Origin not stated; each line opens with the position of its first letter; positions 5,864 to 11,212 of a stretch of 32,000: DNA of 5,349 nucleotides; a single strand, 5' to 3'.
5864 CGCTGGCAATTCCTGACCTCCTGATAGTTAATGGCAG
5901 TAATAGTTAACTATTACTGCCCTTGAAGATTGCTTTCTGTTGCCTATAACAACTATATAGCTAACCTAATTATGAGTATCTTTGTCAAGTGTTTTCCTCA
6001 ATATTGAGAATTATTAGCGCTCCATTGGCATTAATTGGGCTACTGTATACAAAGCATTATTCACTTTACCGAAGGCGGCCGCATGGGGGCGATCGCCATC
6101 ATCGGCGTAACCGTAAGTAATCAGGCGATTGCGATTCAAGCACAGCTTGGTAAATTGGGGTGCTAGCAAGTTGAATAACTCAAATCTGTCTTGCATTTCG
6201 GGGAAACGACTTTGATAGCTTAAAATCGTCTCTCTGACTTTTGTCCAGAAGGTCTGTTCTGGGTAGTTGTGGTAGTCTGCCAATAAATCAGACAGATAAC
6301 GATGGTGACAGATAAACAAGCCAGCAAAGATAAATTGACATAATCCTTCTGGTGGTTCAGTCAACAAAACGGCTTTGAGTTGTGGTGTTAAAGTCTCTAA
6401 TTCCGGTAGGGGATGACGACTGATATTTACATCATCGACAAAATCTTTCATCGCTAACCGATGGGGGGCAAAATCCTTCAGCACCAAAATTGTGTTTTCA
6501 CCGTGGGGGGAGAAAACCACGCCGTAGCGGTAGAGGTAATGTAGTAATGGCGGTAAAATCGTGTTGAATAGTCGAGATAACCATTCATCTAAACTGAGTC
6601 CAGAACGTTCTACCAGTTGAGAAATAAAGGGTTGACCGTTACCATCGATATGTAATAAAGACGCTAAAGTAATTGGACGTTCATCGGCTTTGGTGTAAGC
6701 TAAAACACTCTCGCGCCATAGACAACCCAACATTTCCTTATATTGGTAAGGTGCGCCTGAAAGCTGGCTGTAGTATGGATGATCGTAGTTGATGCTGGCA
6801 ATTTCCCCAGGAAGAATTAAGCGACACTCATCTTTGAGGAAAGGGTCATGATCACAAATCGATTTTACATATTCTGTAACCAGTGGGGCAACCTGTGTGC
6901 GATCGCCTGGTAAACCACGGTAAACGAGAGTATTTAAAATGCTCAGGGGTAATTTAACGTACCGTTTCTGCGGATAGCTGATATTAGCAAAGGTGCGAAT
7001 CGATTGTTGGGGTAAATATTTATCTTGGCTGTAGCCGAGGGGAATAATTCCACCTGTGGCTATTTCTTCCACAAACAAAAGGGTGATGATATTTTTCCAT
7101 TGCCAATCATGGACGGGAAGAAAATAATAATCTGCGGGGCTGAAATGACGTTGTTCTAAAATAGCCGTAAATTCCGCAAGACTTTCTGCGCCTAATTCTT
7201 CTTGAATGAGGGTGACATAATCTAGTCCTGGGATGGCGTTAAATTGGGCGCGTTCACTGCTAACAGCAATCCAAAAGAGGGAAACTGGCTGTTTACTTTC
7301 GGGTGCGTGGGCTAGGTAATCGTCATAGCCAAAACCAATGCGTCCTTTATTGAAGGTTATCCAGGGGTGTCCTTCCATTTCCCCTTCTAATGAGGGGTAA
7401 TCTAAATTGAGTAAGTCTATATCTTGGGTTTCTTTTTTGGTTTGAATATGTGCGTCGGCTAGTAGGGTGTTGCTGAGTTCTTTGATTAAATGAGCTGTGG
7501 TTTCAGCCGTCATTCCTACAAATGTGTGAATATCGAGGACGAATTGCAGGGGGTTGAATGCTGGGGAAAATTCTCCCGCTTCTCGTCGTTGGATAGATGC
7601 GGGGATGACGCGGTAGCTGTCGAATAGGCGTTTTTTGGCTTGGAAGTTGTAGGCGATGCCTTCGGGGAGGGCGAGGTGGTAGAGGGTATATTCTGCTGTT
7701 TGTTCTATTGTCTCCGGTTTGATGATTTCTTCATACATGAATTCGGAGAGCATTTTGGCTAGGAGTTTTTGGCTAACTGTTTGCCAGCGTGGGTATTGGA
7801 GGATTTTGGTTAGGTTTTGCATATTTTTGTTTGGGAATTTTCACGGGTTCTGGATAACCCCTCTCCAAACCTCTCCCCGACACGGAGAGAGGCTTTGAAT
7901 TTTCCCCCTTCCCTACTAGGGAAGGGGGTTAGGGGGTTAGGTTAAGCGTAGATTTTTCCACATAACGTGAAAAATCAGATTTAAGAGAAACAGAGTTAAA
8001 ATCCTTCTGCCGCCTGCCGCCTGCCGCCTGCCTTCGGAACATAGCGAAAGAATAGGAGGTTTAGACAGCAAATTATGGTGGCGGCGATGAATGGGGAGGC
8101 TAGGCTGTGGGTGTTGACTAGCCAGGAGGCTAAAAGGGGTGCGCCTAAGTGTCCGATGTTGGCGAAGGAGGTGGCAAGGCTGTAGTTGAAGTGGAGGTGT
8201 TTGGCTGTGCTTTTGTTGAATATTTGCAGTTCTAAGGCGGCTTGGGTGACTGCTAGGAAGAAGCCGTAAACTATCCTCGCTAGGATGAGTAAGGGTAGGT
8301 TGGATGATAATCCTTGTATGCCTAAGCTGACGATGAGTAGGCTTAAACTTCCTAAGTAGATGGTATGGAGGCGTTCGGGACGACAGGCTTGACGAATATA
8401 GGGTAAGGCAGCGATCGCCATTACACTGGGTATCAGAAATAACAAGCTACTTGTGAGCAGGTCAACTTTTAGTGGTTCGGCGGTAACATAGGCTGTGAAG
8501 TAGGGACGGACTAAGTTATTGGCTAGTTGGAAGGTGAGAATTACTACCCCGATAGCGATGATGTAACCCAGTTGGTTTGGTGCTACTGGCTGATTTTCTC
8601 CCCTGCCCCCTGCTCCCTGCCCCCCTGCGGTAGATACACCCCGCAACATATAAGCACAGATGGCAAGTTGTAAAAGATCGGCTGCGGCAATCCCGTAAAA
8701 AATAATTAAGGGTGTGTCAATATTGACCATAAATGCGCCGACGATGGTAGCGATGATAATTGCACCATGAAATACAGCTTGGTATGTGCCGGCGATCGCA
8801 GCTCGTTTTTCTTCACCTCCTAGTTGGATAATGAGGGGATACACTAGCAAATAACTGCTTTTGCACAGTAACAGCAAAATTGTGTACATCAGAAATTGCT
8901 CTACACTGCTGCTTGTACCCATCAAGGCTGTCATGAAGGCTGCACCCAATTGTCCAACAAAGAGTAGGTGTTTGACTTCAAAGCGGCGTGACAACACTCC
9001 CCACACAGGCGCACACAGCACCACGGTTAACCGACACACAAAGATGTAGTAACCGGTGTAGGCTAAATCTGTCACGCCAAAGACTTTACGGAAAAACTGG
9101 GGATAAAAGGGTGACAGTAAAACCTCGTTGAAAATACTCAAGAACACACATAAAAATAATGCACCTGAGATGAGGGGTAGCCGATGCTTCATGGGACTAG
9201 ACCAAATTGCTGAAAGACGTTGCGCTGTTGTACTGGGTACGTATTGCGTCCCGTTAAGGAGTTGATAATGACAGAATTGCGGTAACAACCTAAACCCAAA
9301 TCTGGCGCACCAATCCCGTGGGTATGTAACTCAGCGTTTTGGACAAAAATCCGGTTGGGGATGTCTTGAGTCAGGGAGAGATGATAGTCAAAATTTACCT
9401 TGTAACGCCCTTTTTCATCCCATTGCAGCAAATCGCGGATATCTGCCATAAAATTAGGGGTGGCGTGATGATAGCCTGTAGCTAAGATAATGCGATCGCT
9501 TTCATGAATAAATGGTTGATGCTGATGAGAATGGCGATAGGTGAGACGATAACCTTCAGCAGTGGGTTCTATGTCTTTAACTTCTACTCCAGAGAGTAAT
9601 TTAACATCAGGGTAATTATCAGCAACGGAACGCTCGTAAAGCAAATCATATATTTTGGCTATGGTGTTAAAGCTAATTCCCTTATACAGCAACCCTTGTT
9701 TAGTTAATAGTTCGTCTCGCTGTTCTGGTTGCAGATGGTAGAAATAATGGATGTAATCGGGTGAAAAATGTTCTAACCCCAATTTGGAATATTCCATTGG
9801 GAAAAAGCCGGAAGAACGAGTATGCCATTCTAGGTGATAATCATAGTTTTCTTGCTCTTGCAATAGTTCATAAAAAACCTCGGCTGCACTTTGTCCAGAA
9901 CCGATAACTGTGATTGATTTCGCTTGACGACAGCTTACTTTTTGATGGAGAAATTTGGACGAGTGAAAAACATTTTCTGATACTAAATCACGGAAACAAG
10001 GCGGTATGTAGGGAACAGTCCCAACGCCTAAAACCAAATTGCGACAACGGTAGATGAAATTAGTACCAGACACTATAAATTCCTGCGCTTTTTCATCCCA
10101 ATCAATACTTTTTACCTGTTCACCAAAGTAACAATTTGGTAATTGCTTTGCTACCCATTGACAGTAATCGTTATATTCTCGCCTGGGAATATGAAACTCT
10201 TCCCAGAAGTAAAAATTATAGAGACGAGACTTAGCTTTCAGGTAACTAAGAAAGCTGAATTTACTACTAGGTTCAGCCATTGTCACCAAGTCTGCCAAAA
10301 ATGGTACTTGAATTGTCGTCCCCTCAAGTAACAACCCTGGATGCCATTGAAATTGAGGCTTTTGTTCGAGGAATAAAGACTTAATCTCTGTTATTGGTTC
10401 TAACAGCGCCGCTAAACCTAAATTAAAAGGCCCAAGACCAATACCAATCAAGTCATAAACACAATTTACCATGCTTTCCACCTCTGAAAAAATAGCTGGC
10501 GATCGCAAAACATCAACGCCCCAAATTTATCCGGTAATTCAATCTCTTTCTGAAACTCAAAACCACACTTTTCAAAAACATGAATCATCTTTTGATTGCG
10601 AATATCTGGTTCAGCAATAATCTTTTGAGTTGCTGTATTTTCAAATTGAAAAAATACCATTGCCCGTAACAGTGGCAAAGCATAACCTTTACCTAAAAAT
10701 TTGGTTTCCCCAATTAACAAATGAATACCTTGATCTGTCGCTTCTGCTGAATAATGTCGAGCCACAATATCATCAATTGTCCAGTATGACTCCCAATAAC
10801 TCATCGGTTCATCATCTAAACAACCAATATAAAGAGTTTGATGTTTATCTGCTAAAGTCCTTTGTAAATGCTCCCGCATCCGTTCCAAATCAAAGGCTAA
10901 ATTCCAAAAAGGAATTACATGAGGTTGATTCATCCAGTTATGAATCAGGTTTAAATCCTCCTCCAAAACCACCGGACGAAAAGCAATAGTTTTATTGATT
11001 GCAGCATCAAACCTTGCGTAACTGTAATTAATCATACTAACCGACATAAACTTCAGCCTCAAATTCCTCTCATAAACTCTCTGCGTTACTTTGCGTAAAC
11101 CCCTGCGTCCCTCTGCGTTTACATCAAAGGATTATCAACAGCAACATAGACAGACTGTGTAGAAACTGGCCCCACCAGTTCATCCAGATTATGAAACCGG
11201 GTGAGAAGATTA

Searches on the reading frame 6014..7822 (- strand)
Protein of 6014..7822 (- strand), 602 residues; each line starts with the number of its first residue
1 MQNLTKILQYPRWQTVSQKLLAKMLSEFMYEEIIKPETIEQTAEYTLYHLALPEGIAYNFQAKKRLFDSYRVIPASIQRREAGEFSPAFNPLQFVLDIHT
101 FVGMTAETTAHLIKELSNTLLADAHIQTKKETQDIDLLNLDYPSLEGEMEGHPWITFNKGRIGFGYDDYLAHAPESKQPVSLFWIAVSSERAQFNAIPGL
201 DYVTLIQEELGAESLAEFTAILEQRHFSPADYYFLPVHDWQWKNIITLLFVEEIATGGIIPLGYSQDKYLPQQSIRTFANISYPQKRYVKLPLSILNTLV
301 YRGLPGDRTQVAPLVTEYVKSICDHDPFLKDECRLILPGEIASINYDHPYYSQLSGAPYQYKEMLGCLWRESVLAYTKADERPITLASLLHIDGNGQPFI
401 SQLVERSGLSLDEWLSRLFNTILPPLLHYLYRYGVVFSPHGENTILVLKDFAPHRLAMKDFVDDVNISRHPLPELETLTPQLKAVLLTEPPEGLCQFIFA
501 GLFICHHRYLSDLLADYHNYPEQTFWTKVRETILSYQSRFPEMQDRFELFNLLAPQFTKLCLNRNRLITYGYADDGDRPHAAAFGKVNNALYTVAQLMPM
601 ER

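Call 10: search_protein_families(library=pfam, proteins=[window:6014-7822:-], max_evalue=0.001)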
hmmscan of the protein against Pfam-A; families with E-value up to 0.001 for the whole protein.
window:6014-7822:- (602 aa): 2 families
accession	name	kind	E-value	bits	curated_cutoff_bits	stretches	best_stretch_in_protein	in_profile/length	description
PF04183.18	IucA_IucC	-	2.5e-75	253.6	25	1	142-391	2-239/239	IucA / IucC family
PF06276.17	FhuF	-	6.5e-45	153.9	25.2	1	413-574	2-160/161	Ferric iron reductase FhuF-like transporter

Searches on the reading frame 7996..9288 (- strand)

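Call 10: search_protein_families(library=pfam, proteins=[window:7996-9288:-], max_evalue=0.001)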
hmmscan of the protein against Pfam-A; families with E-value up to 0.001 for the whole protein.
window:7996-9288:- (430 aa): 1 family
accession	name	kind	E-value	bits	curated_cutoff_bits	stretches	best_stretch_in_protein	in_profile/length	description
PF07690.21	MFS_1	-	6.8e-23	81.6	33.4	2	44-296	1-256/347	Major Facilitator Superfamily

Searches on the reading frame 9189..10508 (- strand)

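Call 10: search_protein_families(library=pfam, proteins=[window:9189-10508:-], max_evalue=0.001)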
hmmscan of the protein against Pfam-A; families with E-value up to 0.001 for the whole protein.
window:9189-10508:- (439 aa): 4 families
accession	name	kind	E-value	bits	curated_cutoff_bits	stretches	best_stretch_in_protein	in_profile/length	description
PF13434.12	Lys_Orn_oxgnase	-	3.5e-123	411.5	21.3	1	17-348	2-339/339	L-lysine 6-monooxygenase/L-ornithine 5-monooxygenase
PF13738.12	Pyr_redox_3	-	5.5e-12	46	30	1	75-219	46-187/305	Pyridine nucleotide-disulphide oxidoreductase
PF07992.20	Pyr_redox_2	-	5.4e-06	26.5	26.1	0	127-211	70-157/291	Pyridine nucleotide-disulphide oxidoreductase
PF13454.12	NAD_binding_9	-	0.00023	21.6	21.8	0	84-142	66-133/155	FAD-NAD(P)-binding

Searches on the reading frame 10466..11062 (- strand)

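Call 10: search_protein_families(library=pfam, proteins=[window:10466-11062:-], max_evalue=0.001)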
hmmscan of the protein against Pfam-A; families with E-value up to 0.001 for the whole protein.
window:10466-11062:- (198 aa): 2 families
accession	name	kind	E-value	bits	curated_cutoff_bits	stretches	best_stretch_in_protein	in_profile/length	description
PF13523.12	Acetyltransf_8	-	6.5e-55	185.2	27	1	33-176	2-145/145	Acetyltransferase (GNAT) domain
PF13302.13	Acetyltransf_3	-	2.2e-11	45.1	25.4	1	28-169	4-138/138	Acetyltransferase (GNAT) domain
